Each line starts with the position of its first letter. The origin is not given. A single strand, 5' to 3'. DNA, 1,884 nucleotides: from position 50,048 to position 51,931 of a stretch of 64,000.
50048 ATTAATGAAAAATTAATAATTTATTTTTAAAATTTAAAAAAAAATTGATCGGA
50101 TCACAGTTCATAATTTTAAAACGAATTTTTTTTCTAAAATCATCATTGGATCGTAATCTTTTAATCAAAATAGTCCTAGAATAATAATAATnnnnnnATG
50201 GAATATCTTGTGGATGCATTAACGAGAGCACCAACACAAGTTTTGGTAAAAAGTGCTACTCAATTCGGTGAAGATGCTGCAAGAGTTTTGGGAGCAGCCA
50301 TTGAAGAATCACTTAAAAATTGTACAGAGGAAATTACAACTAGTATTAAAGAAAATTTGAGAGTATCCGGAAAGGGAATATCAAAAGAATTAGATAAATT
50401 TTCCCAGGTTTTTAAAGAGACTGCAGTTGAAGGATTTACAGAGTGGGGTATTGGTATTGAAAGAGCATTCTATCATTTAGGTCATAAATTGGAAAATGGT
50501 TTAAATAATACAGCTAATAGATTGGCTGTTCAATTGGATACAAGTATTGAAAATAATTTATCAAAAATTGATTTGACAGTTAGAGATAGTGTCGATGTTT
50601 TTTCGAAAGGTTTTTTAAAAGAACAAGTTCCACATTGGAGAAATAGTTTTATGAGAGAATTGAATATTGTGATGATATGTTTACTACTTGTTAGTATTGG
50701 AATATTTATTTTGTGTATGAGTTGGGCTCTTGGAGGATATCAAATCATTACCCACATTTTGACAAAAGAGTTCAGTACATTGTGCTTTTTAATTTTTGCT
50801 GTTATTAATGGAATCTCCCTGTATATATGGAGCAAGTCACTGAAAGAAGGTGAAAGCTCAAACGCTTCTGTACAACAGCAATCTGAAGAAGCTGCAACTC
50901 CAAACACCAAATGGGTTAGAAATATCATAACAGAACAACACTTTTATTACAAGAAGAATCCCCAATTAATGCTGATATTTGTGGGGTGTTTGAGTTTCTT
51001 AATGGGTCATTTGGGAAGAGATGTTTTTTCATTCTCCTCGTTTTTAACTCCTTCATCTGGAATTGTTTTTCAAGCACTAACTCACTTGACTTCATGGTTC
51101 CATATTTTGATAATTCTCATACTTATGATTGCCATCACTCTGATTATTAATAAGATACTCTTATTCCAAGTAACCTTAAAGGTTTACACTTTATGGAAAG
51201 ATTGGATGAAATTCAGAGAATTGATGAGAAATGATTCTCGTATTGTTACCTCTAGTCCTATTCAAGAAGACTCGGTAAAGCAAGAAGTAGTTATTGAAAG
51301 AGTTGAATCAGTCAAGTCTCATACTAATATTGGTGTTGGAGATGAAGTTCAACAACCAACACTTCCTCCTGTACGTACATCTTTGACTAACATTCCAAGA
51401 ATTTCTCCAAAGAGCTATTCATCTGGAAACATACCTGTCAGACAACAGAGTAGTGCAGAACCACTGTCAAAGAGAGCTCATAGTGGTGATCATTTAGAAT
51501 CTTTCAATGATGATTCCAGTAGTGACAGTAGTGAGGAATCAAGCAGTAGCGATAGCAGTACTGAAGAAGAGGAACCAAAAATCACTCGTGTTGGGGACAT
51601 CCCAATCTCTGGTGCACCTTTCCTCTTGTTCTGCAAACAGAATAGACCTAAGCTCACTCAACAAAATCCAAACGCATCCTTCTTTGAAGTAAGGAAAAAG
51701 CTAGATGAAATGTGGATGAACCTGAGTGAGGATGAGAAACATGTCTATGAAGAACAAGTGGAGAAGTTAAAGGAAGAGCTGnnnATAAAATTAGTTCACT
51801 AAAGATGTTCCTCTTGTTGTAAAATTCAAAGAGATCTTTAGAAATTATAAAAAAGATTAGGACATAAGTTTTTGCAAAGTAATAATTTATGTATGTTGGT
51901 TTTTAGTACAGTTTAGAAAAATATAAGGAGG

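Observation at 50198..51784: Integral membrane protein carrying a bona fide HMG box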

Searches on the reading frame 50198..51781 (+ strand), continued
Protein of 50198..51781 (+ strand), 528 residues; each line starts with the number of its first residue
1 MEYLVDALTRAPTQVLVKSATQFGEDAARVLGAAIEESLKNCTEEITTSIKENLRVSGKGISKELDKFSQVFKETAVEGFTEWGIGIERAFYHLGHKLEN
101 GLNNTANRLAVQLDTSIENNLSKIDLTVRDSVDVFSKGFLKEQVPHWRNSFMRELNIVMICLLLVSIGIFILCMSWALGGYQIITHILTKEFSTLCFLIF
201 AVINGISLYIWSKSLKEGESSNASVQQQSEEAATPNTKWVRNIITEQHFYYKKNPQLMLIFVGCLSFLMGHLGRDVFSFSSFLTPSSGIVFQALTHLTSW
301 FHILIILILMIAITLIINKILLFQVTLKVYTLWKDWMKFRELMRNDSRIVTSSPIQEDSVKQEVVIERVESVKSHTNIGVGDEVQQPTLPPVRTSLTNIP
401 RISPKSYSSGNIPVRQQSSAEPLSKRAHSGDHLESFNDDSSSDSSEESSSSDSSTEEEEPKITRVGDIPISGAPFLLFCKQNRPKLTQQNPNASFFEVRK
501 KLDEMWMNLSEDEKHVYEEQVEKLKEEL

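Call 37: fold_search(model_id=the predicted structure, library=pdb)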
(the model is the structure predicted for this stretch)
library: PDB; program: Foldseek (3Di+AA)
matches with E <= 10: 96; with E <= 0.001: 0
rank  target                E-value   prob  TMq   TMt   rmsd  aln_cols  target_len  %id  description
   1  1hme                  5.7e-03  1.00  0.10  0.63   2.3        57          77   44  STRUCTURE OF THE HMG BOX MOTIF IN THE B-DOMAIN OF HMG1 (released 1994-05-31)
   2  6cij_N                1.1e-02  1.00  0.08  0.28  11.6        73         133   34  Cryo-EM structure of mouse RAG1/2 HFC complex containing partial HMGB1 linker(3.9 A) (released 2018-04-25)
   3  1hsm                  1.6e-02  1.00  0.10  0.56   3.1        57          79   44  THE STRUCTURE OF THE HMG BOX AND ITS INTERACTION WITH DNA (released 1995-02-07)
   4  2co9_MODEL_1_A        1.7e-02  1.00  0.10  0.52  13.8        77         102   30  Solution structure of the HMG_box domain of thymus high mobility group box protein TOX from mouse (released 2005-11-17)
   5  7cyu                  1.9e-02  1.00  0.10  0.81   1.0        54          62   26  Crystal structure of human BAF57 HMG domain (released 2020-10-14)
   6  2yrq_MODEL_1_A        2.0e-02  1.00  0.10  0.29   6.2        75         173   35  Solution structure of the tandem HMG box domain from Human High mobility group protein B1 (released 2008-02-12)
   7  6oem_H                2.2e-02  1.00  0.10  0.74   2.0        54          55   46  Cryo-EM structure of mouse RAG1/2 PRC complex (DNA0) (released 2020-01-29)
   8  2yqi_MODEL_1_A        2.3e-02  1.00  0.10  0.62   1.7        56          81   46  Solution structure of the second HMG-box domain from high mobility group protein B3 (released 2008-04-01)
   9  2gzk_A                2.3e-02  1.00  0.10  0.30   8.5        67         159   42  Structure of a complex of tandem HMG boxes and DNA (released 2006-07-25)
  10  6cik_N                2.5e-02  1.00  0.09  0.51   1.5        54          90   44  Pre-Reaction Complex, RAG1(E962Q)/2-intact/nicked 12/23RSS complex in Mn2+ (released 2018-04-25)
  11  6l6y_D                2.8e-02  1.00  0.10  0.63  10.7        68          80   28  Crystal Structure of Pluripotency Reprogramming Factor Sox17 mutant (Sox17EK) HMG Domain bound to DNA (released 2020-11-04)
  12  1wgf_MODEL_1_A        3.8e-02  1.00  0.09  0.47  14.3        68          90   26  Solution structure of the 4th HMG-box of mouse UBF1 (released 2004-11-28)
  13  7jjk                  4.4e-02  1.00  0.10  0.70   1.1        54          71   33  Crystal structure of SOX30 (released 2020-08-19)
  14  1j3c_MODEL_1_A        4.7e-02  1.00  0.10  0.62   9.3        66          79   36  Solution structure of the C-terminal domain of the HMGB2 (released 2004-05-25)
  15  4a3n                  5.6e-02  1.00  0.10  0.73   1.2        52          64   35  Crystal Structure of HMG-BOX of Human SOX17 (released 2011-12-28)
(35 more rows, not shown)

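Call 52: find_encoding_contigs(protein=P0004, flank=6000, max_places=2)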
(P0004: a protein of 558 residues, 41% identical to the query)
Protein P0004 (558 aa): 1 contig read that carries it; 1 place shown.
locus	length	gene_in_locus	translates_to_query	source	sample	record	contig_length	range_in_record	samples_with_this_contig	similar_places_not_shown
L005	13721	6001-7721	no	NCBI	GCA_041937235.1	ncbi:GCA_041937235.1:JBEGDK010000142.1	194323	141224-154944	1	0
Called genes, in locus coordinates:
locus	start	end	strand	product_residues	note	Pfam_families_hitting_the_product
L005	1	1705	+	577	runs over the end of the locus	PF16491:Peptidase_M48_N, PF01435:Peptidase_M48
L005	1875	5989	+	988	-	PF00615:RGS, PF00067:p450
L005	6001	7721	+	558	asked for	-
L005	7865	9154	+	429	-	PF25390:WD40_RLD, PF00415:RCC1 (faint), PF13540:RCC1_2, PF25390:WD40_RLD, PF13540:RCC1_2 (weak)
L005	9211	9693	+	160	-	-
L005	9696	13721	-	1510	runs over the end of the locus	PF13855:LRR_8 (faint), PF12799:LRR_4, PF14580:LRR_9 (weak), PF23197:IG_AIR9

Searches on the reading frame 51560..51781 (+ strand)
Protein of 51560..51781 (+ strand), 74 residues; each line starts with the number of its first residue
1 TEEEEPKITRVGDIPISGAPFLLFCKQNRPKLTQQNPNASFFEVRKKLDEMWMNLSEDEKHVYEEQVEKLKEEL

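Call 33: find_homologous_proteins(query=window:51560-51781:+, max_evalue=0.001)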
Query window:51560-51781:+: no candidate shares three 5-residue words with the query. No homologue found.
